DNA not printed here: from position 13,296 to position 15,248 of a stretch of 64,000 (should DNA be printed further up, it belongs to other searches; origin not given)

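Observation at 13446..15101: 551-aa protein with sensor-like N-domain, long coiled coil, and a C-terminal motif reminiscent of RelE/Gp49-type toxins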

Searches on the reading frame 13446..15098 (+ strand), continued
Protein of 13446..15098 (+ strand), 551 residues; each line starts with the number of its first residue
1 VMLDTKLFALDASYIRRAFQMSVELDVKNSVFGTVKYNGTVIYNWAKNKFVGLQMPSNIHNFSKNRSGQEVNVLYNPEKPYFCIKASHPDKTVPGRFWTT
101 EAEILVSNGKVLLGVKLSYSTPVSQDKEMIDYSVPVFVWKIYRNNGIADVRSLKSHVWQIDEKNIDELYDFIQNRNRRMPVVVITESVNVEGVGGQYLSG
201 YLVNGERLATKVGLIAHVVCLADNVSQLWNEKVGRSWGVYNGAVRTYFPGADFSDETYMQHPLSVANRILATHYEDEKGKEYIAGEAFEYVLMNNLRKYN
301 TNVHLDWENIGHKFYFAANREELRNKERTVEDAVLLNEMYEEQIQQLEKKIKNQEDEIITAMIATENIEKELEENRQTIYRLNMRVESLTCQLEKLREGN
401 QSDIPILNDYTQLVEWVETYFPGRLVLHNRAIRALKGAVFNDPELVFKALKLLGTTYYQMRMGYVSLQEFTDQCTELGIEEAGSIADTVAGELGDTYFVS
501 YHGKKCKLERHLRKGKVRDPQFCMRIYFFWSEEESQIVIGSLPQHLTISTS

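Call 80: get_annotated_region(hit=H49, flank=6000)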
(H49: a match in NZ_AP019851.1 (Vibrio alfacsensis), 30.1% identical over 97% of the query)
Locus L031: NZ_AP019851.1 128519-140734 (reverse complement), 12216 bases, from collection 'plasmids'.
description: Vibrio alfacsensis strain 04Ya249 plasmid pSEA2, complete sequence
organism: Vibrio alfacsensis (NCBI taxid 1074311)
taxonomy: Bacteria; Pseudomonadota; Gammaproteobacteria; Vibrionales; Vibrionaceae; Vibrio; Vibrio alfacsensis
host: -; source: -; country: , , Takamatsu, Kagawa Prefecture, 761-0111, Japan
typing (MOB-suite, as given by PLSDB): mobilizable; relaxase MOBH
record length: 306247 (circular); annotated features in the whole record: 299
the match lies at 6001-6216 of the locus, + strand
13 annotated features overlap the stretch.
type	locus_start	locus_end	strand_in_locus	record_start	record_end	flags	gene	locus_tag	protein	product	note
CDS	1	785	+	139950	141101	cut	-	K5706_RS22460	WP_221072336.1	ERCC4 domain-containing protein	-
CDS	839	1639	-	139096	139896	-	-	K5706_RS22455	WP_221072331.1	hypothetical protein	-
CDS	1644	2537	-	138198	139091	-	-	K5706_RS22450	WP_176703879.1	hypothetical protein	-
CDS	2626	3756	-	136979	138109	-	-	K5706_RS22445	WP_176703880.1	phosphoadenosine phosphosulfate reductase family protein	-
CDS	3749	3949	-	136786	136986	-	-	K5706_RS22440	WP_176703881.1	hypothetical protein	-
CDS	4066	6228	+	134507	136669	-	-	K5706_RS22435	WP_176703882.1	hypothetical protein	-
CDS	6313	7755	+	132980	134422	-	-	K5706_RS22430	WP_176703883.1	GlyGly-CTERM sorting domain-containing protein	-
CDS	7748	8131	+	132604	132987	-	-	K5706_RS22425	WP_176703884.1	hypothetical protein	-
CDS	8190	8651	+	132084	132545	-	-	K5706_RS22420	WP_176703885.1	hypothetical protein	-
CDS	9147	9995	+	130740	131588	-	-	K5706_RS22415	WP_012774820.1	GMA family class A beta-lactamase GMA-1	-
predicted_resistance_gene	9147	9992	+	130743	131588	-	blaGMA-1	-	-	GMA family class A beta-lactamase GMA-1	predicted by amrfinderplus; class BETA-LACTAM; identity 100.0%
CDS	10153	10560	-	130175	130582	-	-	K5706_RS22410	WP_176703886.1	hypothetical protein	-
CDS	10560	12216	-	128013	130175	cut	-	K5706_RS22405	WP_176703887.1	site-specific integrase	-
